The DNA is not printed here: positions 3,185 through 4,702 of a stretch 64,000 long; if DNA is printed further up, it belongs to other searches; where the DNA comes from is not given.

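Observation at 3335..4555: Membrane-anchored fusion of a C_GCAxxG_C_C redox domain to an FMN-binding domain with an SGAT flavinylation motif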

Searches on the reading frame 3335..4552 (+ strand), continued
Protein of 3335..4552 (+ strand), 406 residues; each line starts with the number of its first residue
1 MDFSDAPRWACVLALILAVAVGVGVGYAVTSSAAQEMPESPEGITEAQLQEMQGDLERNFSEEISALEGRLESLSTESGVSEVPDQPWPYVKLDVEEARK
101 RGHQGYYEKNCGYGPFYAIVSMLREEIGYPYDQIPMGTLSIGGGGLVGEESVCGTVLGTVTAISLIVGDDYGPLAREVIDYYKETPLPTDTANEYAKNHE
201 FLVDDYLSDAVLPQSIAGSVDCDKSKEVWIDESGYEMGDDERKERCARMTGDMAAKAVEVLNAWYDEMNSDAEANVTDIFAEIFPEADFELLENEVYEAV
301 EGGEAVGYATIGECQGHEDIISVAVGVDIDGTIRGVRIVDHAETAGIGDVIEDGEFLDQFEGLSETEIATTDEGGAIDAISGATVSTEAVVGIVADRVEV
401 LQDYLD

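Call 13: find_encoding_contigs(protein=P0007, flank=10000, max_places=2)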
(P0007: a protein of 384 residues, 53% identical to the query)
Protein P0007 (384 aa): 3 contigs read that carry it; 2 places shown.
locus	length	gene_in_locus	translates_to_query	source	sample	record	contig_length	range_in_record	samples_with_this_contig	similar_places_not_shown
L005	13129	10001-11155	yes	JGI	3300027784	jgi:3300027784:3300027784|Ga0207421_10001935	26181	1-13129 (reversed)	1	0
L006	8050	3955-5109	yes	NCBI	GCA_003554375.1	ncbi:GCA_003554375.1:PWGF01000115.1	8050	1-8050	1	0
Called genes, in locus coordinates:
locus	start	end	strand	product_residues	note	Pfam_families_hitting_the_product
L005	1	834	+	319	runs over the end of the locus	-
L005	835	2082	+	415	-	PF14684:Tricorn_C1, PF03572:Peptidase_S41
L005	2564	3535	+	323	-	PF02517:Rce1-like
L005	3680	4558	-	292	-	PF00528:BPD_transp_1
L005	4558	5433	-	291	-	PF00528:BPD_transp_1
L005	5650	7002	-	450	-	PF01547:SBP_bac_1, PF13416:SBP_bac_8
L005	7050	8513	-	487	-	PF00171:Aldedh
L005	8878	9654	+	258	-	PF01978:TrmB (weak), PF09339:HTH_IclR, PF12802:MarR_2 (weak), PF01614:IclR_C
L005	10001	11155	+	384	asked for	PF09719:C_GCAxxG_C_C, PF04205:FMN_bind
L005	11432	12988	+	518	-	PF00370:FGGY_N, PF02782:FGGY_C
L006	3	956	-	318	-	?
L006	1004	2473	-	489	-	PF00171:Aldedh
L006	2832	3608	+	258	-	PF01978:TrmB (weak), PF09339:HTH_IclR, PF12802:MarR_2 (weak), PF01614:IclR_C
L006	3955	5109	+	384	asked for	PF09719:C_GCAxxG_C_C, PF04205:FMN_bind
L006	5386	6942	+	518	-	PF00370:FGGY_N, PF02782:FGGY_C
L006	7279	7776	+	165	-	PF00383:dCMP_cyt_deam_1, PF14437:MafB19-deam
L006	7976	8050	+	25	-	?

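Call 14: find_encoding_contigs(protein=P0016, flank=10000, max_places=1)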
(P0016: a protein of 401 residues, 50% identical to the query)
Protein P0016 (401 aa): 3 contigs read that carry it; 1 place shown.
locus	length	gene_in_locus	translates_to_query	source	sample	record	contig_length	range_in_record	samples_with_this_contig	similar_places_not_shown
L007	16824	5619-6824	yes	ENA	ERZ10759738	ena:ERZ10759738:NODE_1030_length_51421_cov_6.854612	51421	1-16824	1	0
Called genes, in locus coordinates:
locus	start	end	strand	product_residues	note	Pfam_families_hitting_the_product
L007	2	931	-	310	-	?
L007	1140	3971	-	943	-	PF03477:ATP-cone, PF00317:Ribonuc_red_lgN, PF02867:Ribonuc_red_lgC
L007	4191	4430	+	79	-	PF01192:RNA_pol_Rpb6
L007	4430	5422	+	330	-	PF01715:IPPT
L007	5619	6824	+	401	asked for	PF09719:C_GCAxxG_C_C, PF04205:FMN_bind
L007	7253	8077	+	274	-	PF00809:Pterin_bind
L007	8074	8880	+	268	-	PF19293:CdaA_N (weak), PF02457:DAC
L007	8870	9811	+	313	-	PF07949:YbbR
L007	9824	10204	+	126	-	PF01648:ACPS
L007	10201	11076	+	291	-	PF09986:DUF2225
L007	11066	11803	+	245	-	PF01416:PseudoU_synth_1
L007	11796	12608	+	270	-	PF03167:UDG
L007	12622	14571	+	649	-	PF17764:PriA_3primeBD, PF04851:ResIII, PF00270:DEAD, PF13604:AAA_30 (weak), PF18319:Zn_ribbon_PriA, PF00271:Helicase_C, PF18074:PriA_C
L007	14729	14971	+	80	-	PF04014:MazE_antitoxin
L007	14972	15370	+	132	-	PF01850:PIN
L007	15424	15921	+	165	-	PF01327:Pep_deformylase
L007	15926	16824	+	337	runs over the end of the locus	PF00551:Formyl_trans_N, PF02911:Formyl_trans_C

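Call 15: find_encoding_contigs(protein=P0011, flank=10000, max_places=1)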
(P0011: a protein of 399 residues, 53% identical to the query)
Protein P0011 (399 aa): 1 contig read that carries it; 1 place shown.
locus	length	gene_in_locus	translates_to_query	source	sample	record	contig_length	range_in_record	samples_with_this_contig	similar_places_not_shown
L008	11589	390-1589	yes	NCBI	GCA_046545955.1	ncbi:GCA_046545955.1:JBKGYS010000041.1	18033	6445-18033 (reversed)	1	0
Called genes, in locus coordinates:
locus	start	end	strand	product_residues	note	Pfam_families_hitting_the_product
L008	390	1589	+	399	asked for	PF09719:C_GCAxxG_C_C, PF04205:FMN_bind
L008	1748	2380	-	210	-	PF27226:AF_1845 (weak)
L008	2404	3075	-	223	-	PF13386:DsbD_2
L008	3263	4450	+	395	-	PF07690:MFS_1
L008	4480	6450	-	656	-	PF20706:GT4-conflict, PF00534:Glycos_transf_1, PF13692:Glyco_trans_1_4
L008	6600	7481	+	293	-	PF01066:CDP-OH_P_transf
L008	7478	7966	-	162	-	PF07386:DUF1499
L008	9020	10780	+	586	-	PF13177:DNA_pol3_delta2, PF00004:AAA, PF22608:DNAX_ATPase_lid (weak), PF12169:DNA_pol3_gamma3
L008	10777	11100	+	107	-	PF02575:YbaB_DNA_bd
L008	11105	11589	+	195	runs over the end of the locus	PF21176:RecR_HhH, PF01751:Toprim, PF13662:Toprim_4, PF21175:RecR_C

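Call 16: find_encoding_contigs(protein=P0004, flank=10000, max_places=1)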
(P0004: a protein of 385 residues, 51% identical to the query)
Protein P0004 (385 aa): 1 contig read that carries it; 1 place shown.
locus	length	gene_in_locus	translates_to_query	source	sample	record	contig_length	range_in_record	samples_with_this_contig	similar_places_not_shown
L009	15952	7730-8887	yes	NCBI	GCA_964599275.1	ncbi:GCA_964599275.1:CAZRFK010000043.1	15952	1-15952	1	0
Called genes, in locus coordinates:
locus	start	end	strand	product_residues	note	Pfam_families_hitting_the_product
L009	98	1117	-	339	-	PF06224:AlkZ-like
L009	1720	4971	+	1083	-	PF00395:SLH, PF14343:PrcB_C, PF10648:Gmad2, PF13620:CarboxypepD_reg (weak), PF20251:Big_14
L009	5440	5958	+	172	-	-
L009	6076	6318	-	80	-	PF21699:TM1266-like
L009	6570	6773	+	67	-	PF00872:Transposase_mut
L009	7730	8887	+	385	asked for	PF09719:C_GCAxxG_C_C, PF04205:FMN_bind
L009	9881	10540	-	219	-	PF13386:DsbD_2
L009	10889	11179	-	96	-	-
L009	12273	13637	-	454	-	PF03448:MgtE_N, PF00571:CBS, PF01769:MgtE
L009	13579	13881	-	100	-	-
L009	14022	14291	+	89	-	-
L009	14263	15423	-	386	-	PF07690:MFS_1, PF05977:MFS_3, PF07690:MFS_1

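Call 17: find_encoding_contigs(protein=P0002, flank=10000, max_places=1)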
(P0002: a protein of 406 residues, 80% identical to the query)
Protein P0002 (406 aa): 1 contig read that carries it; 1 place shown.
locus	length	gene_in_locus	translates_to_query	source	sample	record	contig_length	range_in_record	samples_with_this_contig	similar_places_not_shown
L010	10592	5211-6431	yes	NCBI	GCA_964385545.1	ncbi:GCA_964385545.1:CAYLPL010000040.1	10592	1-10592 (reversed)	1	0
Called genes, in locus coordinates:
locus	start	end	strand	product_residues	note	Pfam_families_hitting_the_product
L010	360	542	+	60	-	-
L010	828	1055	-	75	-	-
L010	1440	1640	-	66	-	-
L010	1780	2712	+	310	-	PF21686:LigD_Prim-Pol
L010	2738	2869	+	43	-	-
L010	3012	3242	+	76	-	-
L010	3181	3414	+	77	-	-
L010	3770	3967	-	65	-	-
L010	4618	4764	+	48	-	-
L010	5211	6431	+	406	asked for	PF09719:C_GCAxxG_C_C, PF04205:FMN_bind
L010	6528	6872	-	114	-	PF07883:Cupin_2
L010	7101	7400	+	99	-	-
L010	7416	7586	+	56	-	-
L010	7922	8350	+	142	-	PF00989:PAS (faint), PF08448:PAS_4 (faint)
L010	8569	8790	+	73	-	PF00990:GGDEF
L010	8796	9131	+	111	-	-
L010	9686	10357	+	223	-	PF02308:MgtC, PF01842:ACT (faint), PF13291:ACT_4 (weak)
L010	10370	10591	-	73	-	?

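Call 52: predict_structure(alignment_id=A1)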
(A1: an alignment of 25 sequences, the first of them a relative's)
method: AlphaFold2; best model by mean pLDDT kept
length: 406 residues; sequences in the alignment: 25
mean_pLDDT: 78.8   pTM: 0.54
mean pLDDT of the five models: 78.8, 77.2, 77.2, 76.9, 76.5
residues with pLDDT >= 90: 166; 70-90: 120; 50-70: 74; < 50: 46
segments of 3 or more residues with pLDDT < 50: 1-3, 26-44, 77-80, 142-150, 348-351
pLDDT, mean of each block of 10 residues (from residue 1): 51 68 50 37 55 62 59 47 74 97 93 92 93 71 39 83 89 90 94 96 92 89 81 85 93 98 87 71 92 91 94 82 93 89 56 73 90 81 74 93 91
secondary structure, 60 per line:
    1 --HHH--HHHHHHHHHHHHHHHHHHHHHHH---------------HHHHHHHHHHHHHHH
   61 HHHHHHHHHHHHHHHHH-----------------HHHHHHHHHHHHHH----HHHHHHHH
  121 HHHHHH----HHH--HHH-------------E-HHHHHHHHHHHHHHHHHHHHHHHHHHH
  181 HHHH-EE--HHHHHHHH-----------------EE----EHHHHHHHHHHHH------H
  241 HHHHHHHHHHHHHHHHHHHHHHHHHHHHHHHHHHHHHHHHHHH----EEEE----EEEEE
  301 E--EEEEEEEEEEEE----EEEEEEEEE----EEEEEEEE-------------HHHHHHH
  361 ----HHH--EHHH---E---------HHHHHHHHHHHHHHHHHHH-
elements in order: H8-30 H46-77 H95-108 H113-126 H154-184 H190-197 H222-233 H240-283 E288-291 E296-301 E304-315 E320-328 E333-340 H354-360 H387-405

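Call 55: fold_search(model_id=the predicted structure, library=pdb)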
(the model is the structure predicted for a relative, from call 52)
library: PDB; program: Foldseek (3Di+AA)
matches with E <= 10: 166; with E <= 0.001: 15
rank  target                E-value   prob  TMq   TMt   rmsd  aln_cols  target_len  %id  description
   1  1h21_A                1.5e-10  1.00  0.38  0.64   3.0       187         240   33  A novel iron centre in the split-Soret cytochrome c from Desulfovibrio desulfuricans ATCC 27774 (released 2003-02-20)
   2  8rb8_G                1.4e-06  1.00  0.26  0.51   7.2       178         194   24  Cryo-EM structure of the NADH:ferredoxin oxidoreductase RNF from Azotobacter vinelandii, purified with 2-ME/TCEP, NADH (released 2024-06-26)
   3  7zc6_G                1.6e-06  1.00  0.28  0.56   5.9       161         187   26  Na+ - translocating ferredoxin: NAD+ reductase (Rnf) of C. tetanomorphum (released 2022-09-28)
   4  8rb9_G                1.8e-06  1.00  0.26  0.49   7.3       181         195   24  Cryo-EM structure of the NADH:ferredoxin oxidoreductase RNF from Azotobacter vinelandii, NADH added (released 2024-06-26)
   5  8ahx_G                2.4e-06  1.00  0.25  0.47   7.4       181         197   23  Cryo-EM structure of the nitrogen-fixation associated NADH:ferredoxin oxidoreductase RNF from Azotobacter vinelandii (released 2023-11-01)
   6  9eri_G                4.6e-06  1.00  0.29  0.53   6.0       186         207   28  Cryo-EM structure of sodium pumping Rnf complex from Acetobacterium woodii bound to NADH (released 2025-03-05)
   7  4xhf_B                1.3e-04  1.00  0.22  0.37   8.1       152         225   21  Crystal structure of Shewanella oneidensis NqrC (released 2015-12-16)
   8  8a1y_C                2.4e-04  1.00  0.21  0.32   9.0       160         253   19  Sodium pumping NADH-quinone oxidoreductase with inhibitor HQNO (released 2023-06-14)
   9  4xhf_D                3.1e-04  1.00  0.23  0.39   7.8       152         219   22  Crystal structure of Shewanella oneidensis NqrC (released 2015-12-16)
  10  4xhf_A                6.2e-04  1.00  0.21  0.36   5.8       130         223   25  Crystal structure of Shewanella oneidensis NqrC (released 2015-12-16)
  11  8a1t_C                7.6e-04  1.00  0.20  0.31   5.3       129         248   21  Sodium pumping NADH-quinone oxidoreductase (released 2023-06-14)
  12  7xk3_C                8.1e-04  1.00  0.20  0.31   8.8       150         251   19  Cryo-EM structure of Na+-pumping NADH-ubiquinone oxidoreductase from Vibrio cholerae, state 1 (released 2022-07-20)
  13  4xhf_C                8.5e-04  1.00  0.23  0.40   7.7       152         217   22  Crystal structure of Shewanella oneidensis NqrC (released 2015-12-16)
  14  4xa7                  8.5e-04  1.00  0.21  0.35   5.3       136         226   20  Soluble part of holo NqrC from V. harveyi (released 2015-03-18)
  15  9u5g_C                9.0e-04  1.00  0.20  0.31   4.4       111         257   22  Cryo-EM structure of Na+-translocating NADH-ubiquinone oxidoreductase NqrC-T225Y mutant from Vibrio cholerae (released 2025-06-25)
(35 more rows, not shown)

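Call 60: find_related_loci(query=A2, collection=genome_contigs, flank=10000)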
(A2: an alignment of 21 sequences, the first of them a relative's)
Query A2 (406 aa) in genome_contigs; peptide patterns used: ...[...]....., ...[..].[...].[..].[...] (x = any residue, [..] = any of these).
355 stretches matched a pattern; 342 encode a relative of the query (tblastn E <= 1e-3); the best 80 are kept; 80 distinct loci.
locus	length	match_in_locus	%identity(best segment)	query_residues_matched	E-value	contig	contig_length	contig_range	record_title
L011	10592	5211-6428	80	1-406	0e+0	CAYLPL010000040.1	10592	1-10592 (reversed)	MAG TPA_asm: uncultured Clostridia bacterium isolate SRP252850_co1_40 genome assembly, contig: NODE_12020_length_10592_c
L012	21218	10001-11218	45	12-404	8e-119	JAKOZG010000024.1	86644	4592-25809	MAG: Thermotogota bacterium isolate USSF_maxbin.001 k201_232818, whole genome shotgun sequence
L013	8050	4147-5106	53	85-406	6e-110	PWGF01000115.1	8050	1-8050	MAG: Spirochaetaceae bacterium isolate T1Sed10_196 T1-Sed10-C11036, whole genome shotgun sequence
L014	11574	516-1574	51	57-406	3e-106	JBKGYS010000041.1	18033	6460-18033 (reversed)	MAG: Spirochaetales bacterium isolate C1M08_9 NODE_1707_length_18033_cov_5.767438, whole genome shotgun sequence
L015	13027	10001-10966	51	83-406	1e-104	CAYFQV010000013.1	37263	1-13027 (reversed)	MAG TPA_asm: uncultured Spirochaetaceae bacterium isolate ERP107533_co1_106 genome assembly, contig: NODE_441_length_372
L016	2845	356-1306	48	88-406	1e-101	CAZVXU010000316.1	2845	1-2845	MAG TPA_asm: uncultured Spirochaetaceae bacterium isolate binchicken_co8_286 genome assembly, contig: NODE_72659_length_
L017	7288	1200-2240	51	62-404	1e-97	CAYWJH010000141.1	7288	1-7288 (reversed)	MAG TPA_asm: uncultured Spirochaetaceae bacterium isolate binchicken_co8_335 genome assembly, contig: NODE_20215_length_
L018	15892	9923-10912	49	80-404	7e-98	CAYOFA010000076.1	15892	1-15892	MAG TPA_asm: uncultured Spirochaetaceae bacterium isolate SRP332253_co1_294 genome assembly, contig: NODE_6141_length_15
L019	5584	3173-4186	47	72-404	5e-97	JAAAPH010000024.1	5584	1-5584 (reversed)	MAG: Bacteroidetes bacterium isolate GSL.Bin8 NODE_11431_length_5584_cov_0.494966, whole genome shotgun sequence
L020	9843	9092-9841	50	86-334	4e-82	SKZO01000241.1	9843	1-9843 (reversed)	MAG: Spirochaetales bacterium isolate CSSed162cmB_334 CSSed16-2cmB-26599, whole genome shotgun sequence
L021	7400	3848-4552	45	52-286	1e-64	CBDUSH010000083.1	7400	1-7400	MAG TPA_asm: uncultured bacterium isolate SRR22302368_concoct_39 genome assembly, contig: ERZ25747235.5256, whole genome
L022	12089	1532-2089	52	84-271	2e-62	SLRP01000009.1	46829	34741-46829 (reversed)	MAG: Kiritimatiellae bacterium isolate CSSed165cm_580 CSSed16-5cm-753, whole genome shotgun sequence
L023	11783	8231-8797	48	80-267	1e-59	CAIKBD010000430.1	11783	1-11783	MAG: uncultured Anaerolineales bacterium isolate LaPlata-a_bin-0606 genome assembly, contig: bin-0606:430/530, whole gen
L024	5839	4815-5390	49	75-266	2e-59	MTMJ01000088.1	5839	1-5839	MAG: Archaeoglobus sp. JdFR-22 JGI24020J35080_1003766, whole genome shotgun sequence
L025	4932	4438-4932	55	86-251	4e-59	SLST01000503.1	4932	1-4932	MAG: Spirochaetales bacterium isolate CSSed165cm_69 CSSed16-5cm-88886, whole genome shotgun sequence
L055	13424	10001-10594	43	82-263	3e-48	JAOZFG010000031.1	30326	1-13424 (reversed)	MAG: Thermoproteota archaeon isolate Aegir_M25_B107 k127_2679858, whole genome shotgun sequence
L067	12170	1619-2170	45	83-264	2e-45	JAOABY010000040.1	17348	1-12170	MAG: Spirochaetaceae bacterium isolate SKW19 NODE_40_length_17348_cov_5.370448, whole genome shotgun sequence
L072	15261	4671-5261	46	73-266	6e-45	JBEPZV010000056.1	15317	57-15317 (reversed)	MAG: bacterium isolate 03V1_S199.semibin_refined.036 NODE_2346_length_15317_cov_8.963397, whole genome shotgun sequence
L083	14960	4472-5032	44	78-264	1e-43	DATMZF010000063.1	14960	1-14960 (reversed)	MAG TPA_asm: Rectinemataceae bacterium isolate SMAG_U13167 k141_128968, whole genome shotgun sequence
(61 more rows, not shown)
